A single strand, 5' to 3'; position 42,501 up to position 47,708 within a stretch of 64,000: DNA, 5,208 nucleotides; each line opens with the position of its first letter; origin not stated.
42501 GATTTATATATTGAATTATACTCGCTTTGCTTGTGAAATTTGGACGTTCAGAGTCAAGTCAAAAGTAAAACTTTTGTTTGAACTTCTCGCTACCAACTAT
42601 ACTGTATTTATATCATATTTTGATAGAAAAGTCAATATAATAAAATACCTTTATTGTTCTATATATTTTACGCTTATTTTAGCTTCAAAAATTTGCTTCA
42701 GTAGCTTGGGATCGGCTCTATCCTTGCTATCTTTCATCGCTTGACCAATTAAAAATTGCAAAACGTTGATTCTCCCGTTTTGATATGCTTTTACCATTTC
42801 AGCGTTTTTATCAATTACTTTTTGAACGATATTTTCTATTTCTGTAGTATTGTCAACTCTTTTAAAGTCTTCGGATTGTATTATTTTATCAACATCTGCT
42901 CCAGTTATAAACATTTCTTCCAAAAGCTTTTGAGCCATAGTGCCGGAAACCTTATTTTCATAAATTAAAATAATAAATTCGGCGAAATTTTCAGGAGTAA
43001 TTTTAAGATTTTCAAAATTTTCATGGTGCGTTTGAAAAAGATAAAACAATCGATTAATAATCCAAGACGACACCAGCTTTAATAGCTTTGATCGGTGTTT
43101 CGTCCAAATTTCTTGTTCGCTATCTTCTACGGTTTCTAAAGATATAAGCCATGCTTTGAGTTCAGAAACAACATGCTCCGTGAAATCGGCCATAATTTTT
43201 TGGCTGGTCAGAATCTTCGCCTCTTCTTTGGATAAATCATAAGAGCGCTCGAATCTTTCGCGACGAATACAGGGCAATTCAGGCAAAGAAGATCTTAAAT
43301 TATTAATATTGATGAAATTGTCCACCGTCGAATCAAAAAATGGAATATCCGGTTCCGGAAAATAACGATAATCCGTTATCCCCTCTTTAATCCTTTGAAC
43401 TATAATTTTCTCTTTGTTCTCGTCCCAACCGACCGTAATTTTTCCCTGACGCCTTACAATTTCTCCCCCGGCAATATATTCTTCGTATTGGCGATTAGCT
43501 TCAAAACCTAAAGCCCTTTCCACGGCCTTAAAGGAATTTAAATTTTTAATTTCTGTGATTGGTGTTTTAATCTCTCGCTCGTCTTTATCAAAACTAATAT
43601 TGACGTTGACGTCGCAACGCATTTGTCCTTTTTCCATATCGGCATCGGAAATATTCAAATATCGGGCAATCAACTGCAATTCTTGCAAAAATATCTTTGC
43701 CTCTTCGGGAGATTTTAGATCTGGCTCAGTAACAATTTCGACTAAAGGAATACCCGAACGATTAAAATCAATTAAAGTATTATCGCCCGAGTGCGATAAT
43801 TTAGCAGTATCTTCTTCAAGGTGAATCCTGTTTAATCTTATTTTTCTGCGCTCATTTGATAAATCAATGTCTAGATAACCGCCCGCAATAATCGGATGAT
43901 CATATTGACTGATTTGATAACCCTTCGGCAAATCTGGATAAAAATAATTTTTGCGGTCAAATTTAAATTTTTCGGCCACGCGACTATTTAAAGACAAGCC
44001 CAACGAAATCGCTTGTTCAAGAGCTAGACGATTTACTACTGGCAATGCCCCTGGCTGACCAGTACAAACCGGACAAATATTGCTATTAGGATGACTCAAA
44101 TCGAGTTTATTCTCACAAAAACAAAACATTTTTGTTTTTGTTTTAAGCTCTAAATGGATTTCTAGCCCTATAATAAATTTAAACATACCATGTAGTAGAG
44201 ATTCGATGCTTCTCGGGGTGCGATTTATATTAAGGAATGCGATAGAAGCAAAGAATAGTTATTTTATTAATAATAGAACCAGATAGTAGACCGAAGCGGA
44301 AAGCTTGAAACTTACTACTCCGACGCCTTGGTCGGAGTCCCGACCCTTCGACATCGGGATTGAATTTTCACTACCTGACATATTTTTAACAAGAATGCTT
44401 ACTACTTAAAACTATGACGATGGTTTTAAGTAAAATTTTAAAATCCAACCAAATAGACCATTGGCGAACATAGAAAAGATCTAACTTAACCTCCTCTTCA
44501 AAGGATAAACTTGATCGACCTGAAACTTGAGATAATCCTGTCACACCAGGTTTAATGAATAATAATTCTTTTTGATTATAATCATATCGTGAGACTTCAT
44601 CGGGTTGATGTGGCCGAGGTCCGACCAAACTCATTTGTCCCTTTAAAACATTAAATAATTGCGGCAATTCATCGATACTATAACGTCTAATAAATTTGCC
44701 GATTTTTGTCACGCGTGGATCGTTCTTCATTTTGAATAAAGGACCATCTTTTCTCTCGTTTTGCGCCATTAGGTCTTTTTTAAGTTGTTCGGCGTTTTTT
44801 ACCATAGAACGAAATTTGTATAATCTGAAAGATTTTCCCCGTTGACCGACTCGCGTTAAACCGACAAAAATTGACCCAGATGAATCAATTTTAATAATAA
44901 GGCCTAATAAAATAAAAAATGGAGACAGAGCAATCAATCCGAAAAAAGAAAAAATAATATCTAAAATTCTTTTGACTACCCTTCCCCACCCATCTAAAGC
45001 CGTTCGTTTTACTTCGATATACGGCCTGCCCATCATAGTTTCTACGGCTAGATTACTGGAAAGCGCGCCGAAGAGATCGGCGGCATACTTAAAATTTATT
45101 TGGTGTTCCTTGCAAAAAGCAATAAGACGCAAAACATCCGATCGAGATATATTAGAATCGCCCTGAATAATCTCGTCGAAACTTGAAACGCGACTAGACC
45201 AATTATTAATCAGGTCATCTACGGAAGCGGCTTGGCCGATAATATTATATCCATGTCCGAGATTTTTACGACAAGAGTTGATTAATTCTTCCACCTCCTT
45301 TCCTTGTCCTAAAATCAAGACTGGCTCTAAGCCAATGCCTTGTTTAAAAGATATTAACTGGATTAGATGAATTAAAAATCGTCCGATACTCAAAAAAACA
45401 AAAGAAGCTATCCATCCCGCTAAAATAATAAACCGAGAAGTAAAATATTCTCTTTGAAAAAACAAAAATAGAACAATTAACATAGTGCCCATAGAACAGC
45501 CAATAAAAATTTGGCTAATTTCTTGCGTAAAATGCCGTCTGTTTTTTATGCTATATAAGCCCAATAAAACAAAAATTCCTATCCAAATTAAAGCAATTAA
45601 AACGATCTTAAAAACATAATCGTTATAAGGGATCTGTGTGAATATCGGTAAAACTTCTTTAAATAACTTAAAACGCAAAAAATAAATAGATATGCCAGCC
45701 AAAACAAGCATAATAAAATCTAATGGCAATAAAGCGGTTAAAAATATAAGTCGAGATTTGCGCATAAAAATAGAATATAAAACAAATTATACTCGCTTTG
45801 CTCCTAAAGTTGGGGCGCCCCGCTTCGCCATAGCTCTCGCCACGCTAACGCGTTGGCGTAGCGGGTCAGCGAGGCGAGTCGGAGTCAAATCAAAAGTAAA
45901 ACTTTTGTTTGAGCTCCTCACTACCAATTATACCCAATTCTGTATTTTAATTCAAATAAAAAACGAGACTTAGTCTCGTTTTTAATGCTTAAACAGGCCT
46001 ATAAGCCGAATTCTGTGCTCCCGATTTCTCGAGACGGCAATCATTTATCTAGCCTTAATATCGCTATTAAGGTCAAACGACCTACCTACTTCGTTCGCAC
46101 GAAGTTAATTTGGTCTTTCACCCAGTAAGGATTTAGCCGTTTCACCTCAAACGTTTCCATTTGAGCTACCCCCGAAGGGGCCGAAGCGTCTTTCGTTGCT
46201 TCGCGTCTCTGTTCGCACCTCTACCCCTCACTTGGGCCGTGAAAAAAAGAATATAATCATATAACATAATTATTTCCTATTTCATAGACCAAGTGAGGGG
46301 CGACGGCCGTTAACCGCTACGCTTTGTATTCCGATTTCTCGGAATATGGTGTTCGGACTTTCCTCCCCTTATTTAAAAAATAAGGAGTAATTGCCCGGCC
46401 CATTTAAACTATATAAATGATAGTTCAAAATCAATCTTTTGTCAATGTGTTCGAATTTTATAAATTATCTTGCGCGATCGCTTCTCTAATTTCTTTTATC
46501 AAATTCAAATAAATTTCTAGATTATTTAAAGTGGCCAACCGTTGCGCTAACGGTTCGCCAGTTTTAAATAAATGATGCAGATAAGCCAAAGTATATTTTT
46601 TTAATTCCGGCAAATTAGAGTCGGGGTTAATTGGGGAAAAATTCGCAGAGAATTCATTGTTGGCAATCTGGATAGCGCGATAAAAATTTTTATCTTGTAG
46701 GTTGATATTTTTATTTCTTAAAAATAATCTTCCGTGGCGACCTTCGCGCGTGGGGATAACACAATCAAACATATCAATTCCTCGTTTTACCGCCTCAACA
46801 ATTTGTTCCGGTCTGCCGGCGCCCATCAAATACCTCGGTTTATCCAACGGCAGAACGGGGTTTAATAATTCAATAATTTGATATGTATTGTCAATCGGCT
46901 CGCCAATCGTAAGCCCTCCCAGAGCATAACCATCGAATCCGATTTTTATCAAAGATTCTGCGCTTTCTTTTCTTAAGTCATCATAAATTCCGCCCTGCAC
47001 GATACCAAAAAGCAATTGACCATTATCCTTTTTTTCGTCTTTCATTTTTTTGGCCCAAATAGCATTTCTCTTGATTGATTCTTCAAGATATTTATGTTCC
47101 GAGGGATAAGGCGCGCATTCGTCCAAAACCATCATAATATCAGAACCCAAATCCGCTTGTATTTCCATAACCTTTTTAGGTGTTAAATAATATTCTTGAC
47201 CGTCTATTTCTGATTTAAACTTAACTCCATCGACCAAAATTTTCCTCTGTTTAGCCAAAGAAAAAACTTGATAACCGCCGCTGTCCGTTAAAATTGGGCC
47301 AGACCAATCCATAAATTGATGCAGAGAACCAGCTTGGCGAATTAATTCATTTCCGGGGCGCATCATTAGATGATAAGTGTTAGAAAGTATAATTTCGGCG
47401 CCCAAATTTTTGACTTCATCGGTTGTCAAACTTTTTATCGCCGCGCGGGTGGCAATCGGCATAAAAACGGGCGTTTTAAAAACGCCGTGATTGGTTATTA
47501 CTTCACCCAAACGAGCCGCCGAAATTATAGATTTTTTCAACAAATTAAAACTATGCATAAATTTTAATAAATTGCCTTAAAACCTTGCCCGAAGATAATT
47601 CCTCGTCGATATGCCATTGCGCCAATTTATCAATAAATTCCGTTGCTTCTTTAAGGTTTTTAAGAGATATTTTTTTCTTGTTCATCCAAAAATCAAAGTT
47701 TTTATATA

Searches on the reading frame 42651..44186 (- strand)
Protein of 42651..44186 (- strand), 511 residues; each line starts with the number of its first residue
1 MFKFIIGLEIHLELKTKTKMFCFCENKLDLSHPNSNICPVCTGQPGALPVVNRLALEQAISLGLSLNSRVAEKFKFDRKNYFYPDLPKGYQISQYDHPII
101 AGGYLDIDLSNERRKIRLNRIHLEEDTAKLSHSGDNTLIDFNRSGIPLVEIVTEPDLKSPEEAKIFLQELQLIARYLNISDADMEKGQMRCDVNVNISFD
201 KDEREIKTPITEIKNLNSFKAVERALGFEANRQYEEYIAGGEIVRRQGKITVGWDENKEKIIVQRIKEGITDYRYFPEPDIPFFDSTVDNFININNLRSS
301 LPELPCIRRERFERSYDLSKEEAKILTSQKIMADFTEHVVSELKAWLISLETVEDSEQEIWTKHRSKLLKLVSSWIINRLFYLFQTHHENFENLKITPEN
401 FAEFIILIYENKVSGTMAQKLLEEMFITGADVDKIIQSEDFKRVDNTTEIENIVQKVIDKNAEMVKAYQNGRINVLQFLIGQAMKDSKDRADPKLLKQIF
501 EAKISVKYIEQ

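Call 8: search_protein_families(library=pfam, proteins=[window:42651-44186:-])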
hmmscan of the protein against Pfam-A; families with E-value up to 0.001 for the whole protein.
window:42651-44186:- (511 aa): 2 families
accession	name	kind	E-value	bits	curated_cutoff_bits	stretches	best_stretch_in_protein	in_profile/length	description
PF02934.20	GatB_N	-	5.6e-106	354.2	23.4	1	5-284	2-269/277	GatB/GatE catalytic domain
PF02637.23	GatB_Yqey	-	6.6e-34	117.4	27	1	368-504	12-148/148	GatB domain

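Call 30: find_encoding_contigs(protein=window:42651-44186:-, flank=10000, max_places=1)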
Protein window:42651-44186:- (511 aa): 3 contigs read that carry it; 1 place shown.
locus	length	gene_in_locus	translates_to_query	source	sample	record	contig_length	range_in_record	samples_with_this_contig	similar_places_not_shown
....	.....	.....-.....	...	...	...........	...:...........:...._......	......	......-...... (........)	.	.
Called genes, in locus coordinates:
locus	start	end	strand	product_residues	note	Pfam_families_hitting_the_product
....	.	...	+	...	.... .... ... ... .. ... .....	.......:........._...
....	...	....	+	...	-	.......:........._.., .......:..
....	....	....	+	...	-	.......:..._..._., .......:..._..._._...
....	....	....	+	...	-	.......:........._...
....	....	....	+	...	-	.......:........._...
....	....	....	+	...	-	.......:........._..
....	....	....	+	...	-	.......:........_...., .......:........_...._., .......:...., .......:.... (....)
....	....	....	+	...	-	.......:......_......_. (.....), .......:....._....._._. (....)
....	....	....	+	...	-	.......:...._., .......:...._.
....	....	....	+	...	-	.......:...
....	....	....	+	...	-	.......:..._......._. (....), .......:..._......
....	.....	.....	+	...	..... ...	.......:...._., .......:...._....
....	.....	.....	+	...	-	-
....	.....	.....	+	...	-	-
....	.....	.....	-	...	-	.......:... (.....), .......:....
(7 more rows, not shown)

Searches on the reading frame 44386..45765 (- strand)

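Call 8: search_protein_families(library=pfam, proteins=[window:44386-45765:-])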
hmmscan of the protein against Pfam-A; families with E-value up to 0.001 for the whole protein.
window:44386-45765:- (459 aa): 2 families
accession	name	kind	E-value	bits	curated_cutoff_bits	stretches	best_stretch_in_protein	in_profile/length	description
PF02397.22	Bac_transf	-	3.4e-67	225.9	27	1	265-453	1-178/179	Bacterial sugar transferase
PF13727.12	CoA_binding_3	-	1.7e-06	28.6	25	1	68-177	3-108/175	CoA-binding domain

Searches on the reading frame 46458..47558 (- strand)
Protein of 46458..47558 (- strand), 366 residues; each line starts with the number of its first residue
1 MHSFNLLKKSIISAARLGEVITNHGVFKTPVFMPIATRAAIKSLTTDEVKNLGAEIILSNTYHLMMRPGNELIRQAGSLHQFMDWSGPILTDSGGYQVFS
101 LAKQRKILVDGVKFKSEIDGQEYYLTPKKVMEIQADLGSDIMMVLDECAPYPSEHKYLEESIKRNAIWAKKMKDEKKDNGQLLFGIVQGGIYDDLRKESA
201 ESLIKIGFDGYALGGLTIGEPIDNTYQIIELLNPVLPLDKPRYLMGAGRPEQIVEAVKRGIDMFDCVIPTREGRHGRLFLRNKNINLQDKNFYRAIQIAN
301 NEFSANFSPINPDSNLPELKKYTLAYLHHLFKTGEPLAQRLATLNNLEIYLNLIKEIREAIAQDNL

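Call 8: search_protein_families(library=pfam, proteins=[window:46458-47558:-])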
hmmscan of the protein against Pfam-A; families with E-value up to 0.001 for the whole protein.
window:46458-47558:- (366 aa): 1 family
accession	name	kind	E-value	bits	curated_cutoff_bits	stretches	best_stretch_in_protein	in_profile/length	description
PF01702.25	TGT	-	1.1e-135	452.8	26.3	1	14-366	2-344/357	Queuine tRNA-ribosyltransferase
